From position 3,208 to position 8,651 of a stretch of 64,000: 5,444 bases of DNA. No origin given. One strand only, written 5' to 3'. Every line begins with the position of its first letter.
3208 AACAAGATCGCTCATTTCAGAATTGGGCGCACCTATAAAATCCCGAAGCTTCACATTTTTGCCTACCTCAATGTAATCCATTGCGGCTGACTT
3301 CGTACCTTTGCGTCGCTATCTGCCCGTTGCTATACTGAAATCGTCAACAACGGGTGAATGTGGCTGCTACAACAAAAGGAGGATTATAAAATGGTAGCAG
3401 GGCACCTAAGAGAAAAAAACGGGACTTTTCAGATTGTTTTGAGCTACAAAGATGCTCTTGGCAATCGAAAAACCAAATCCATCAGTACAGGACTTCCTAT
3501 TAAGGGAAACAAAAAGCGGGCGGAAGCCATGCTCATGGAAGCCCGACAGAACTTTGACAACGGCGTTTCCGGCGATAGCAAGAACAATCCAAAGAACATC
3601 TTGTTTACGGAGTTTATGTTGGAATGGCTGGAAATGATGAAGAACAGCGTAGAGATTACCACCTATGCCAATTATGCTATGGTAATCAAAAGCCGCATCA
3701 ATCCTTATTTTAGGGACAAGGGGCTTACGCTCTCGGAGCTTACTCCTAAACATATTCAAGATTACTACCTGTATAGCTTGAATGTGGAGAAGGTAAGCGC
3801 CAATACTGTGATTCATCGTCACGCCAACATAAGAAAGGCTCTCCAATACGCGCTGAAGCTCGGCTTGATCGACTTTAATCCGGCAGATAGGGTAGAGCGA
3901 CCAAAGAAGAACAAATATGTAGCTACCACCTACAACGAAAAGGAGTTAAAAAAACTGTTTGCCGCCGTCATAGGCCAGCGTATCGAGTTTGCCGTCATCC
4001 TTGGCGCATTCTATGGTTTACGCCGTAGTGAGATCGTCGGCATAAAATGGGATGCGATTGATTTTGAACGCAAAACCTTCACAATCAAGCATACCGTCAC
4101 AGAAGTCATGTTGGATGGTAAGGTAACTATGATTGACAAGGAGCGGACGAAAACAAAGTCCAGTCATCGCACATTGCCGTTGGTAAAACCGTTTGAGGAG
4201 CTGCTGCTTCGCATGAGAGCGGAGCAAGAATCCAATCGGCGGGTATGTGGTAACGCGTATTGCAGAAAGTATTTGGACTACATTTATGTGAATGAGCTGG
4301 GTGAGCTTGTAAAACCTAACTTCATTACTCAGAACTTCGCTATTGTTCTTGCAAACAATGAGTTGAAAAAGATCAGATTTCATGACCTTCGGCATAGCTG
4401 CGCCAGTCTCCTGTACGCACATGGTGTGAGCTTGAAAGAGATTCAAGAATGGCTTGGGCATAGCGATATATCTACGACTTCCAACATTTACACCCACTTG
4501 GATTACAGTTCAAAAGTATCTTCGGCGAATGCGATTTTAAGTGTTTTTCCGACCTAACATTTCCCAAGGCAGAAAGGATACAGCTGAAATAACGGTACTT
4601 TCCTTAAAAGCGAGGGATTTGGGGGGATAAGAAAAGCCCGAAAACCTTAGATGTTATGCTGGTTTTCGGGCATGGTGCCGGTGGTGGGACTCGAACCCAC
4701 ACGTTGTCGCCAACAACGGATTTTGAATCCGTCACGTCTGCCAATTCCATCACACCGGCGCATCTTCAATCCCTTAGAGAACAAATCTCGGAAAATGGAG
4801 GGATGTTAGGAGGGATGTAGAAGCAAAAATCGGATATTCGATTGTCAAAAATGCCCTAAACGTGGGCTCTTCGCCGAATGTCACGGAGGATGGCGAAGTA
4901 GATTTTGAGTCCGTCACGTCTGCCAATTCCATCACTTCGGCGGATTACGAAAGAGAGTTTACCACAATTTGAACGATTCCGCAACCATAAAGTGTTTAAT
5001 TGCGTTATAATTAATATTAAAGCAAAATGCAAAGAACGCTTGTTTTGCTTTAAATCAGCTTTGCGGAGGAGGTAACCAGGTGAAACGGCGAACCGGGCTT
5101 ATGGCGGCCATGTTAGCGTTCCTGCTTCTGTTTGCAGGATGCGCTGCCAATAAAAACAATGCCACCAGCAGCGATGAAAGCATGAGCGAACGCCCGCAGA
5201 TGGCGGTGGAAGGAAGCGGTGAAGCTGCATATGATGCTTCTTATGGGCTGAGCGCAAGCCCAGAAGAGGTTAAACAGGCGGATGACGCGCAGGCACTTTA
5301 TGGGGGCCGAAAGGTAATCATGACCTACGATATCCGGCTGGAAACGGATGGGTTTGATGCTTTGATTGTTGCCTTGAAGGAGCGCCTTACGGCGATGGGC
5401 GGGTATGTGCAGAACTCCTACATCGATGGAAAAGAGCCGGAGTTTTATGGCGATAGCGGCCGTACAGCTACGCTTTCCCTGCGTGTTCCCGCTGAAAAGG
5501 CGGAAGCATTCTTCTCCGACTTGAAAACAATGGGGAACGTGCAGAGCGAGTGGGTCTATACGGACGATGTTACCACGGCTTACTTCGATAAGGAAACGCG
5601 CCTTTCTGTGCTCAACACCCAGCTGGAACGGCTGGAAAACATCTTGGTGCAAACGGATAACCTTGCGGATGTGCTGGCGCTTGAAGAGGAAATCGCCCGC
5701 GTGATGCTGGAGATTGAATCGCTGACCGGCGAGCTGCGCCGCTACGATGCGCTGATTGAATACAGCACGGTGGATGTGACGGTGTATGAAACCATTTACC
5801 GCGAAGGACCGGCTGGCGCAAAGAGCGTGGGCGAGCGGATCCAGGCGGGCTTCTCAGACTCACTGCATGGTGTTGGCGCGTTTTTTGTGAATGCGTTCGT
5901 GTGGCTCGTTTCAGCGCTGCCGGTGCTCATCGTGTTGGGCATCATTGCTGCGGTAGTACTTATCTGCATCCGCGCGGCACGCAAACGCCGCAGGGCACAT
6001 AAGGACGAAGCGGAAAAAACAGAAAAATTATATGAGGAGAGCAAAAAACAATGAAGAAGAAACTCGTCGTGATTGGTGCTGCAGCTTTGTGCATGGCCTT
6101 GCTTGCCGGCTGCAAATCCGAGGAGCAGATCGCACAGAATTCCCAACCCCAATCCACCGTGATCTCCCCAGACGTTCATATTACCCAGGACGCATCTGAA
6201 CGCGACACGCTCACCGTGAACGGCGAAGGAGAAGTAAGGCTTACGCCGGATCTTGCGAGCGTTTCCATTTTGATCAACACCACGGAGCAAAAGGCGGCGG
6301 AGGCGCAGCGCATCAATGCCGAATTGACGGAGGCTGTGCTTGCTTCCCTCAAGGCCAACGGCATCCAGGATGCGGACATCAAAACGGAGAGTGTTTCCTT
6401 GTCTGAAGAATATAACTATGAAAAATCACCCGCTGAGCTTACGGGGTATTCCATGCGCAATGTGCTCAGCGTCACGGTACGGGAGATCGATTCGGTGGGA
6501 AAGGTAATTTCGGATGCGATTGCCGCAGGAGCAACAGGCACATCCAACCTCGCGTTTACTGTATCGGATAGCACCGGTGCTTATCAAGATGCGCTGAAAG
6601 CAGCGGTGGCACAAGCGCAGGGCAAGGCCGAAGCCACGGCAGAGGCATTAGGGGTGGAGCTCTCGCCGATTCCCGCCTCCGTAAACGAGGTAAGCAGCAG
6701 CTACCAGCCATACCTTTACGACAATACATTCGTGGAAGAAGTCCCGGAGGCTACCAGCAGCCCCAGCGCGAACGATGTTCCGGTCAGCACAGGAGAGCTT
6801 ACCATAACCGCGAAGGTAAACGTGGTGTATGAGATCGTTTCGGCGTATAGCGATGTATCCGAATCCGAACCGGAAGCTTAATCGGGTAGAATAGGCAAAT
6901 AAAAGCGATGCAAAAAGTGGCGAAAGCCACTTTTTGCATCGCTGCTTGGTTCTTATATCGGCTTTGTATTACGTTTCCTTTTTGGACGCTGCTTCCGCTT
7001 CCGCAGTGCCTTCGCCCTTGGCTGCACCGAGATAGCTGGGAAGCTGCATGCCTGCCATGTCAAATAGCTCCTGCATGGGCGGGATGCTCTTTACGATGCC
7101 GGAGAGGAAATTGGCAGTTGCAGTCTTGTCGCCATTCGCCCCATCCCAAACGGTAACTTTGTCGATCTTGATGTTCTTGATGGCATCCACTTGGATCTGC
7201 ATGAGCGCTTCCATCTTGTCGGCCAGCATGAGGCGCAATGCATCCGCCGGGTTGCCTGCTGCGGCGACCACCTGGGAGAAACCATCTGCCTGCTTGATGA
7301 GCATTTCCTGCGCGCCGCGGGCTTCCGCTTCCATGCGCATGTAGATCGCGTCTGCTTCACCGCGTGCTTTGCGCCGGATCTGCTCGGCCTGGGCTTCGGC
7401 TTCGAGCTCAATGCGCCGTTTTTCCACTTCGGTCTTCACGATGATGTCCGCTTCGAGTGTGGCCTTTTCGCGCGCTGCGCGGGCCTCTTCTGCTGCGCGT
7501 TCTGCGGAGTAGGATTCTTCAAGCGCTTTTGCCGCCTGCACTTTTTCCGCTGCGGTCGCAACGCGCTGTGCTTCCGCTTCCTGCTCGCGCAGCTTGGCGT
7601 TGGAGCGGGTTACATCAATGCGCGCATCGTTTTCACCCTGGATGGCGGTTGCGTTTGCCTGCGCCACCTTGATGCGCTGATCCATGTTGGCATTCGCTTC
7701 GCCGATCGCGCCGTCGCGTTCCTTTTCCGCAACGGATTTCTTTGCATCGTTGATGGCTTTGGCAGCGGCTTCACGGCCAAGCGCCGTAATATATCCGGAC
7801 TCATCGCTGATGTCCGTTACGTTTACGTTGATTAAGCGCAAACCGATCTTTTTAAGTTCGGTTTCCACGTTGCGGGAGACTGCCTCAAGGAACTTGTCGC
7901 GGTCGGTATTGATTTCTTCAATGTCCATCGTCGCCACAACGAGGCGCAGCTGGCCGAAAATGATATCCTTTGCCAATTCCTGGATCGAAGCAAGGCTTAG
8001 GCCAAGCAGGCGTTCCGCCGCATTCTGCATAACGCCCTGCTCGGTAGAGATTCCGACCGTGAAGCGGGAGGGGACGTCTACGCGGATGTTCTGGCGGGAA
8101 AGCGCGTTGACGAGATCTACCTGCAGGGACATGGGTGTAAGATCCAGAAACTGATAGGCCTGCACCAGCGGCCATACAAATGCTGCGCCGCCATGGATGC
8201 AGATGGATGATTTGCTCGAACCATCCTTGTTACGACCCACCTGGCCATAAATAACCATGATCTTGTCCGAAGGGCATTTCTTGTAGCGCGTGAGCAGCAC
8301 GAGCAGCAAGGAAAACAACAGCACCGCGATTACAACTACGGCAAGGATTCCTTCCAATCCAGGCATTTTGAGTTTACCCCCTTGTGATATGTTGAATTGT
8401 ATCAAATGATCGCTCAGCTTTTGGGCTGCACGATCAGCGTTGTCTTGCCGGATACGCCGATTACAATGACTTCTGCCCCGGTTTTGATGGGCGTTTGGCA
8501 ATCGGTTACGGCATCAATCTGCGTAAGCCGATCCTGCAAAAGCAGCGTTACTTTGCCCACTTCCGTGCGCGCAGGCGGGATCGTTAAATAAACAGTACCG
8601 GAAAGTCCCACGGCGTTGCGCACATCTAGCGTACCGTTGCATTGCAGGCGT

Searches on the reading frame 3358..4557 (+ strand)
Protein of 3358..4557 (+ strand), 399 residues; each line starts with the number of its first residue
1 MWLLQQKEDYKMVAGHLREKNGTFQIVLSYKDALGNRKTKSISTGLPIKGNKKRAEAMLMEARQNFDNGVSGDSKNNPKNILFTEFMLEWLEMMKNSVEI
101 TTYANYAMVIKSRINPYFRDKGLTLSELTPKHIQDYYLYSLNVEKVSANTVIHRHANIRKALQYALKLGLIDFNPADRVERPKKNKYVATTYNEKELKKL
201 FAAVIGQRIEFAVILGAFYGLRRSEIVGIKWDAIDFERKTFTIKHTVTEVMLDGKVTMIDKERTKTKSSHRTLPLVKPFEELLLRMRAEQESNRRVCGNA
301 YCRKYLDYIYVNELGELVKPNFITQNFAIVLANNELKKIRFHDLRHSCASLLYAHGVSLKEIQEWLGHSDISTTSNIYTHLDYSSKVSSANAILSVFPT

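Call 38: search_protein_families(library=pfam, proteins=[window:3358-4557:+], max_evalue=0.0001)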
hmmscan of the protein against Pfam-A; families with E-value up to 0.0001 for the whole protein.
window:3358-4557:+ (399 aa): 3 families
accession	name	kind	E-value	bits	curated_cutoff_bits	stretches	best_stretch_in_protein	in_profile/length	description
PF00589.27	Phage_integrase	-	1.9e-26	93.3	27.1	1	195-383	6-170/172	Phage integrase family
PF14659.12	Phage_int_SAM_3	-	3.6e-15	56.4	22.6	1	83-137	2-54/58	Phage integrase, N-terminal SAM-like domain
PF13102.12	Phage_int_SAM_5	-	1.5e-09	38.6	22.3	1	83-176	2-95/98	Phage integrase SAM-like domain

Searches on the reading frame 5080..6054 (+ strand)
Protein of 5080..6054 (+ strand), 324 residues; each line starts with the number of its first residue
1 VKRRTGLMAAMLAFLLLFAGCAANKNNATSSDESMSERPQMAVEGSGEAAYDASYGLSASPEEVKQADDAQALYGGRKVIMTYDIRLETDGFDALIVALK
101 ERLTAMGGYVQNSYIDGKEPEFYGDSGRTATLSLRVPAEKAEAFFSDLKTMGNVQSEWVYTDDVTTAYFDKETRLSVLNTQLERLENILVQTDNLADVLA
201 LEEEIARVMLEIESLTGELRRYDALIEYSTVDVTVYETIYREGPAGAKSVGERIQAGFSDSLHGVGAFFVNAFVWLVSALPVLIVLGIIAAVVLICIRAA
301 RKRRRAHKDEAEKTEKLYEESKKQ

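Call 38: search_protein_families(library=pfam, proteins=[window:5080-6054:+], max_evalue=0.0001)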
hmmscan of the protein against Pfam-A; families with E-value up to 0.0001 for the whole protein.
window:5080-6054:+ (324 aa): 1 family
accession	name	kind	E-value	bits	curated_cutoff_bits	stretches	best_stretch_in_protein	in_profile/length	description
PF14257.11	DUF4349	-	1.8e-54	184.8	27.7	1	77-293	1-211/213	Domain of unknown function (DUF4349)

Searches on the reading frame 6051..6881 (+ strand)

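Call 38: search_protein_families(library=pfam, proteins=[window:6051-6881:+], max_evalue=0.0001)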
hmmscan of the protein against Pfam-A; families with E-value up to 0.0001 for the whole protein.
window:6051-6881:+ (276 aa): 1 family
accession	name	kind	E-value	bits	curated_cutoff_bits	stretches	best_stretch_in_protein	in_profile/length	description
PF04402.19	SIMPL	-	1.1e-47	163.4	25.2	1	54-260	1-205/205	Protein of unknown function (DUF541)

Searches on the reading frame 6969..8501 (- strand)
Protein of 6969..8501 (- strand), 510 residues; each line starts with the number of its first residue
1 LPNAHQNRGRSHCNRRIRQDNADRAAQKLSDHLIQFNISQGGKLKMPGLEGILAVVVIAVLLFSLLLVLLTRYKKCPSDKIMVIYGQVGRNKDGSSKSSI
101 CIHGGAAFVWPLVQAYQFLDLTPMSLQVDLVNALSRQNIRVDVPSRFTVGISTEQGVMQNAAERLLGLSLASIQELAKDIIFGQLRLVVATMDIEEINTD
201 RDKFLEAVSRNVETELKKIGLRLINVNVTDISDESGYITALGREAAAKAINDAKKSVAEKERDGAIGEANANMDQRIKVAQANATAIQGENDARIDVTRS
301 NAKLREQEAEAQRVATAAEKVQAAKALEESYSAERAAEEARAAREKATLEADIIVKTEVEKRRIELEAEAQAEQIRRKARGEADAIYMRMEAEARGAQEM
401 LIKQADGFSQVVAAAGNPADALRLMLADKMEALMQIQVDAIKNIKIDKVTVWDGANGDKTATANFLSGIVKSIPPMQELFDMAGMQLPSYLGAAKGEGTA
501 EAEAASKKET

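Call 38: search_protein_families(library=pfam, proteins=[window:6969-8501:-], max_evalue=0.0001)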
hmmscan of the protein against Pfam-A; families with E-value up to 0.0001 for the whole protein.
window:6969-8501:- (510 aa): 1 family
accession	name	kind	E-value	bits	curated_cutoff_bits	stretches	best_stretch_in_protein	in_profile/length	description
PF01145.31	Band_7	-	9.7e-27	94.6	23.6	1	81-261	8-175/176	SPFH domain / Band 7 family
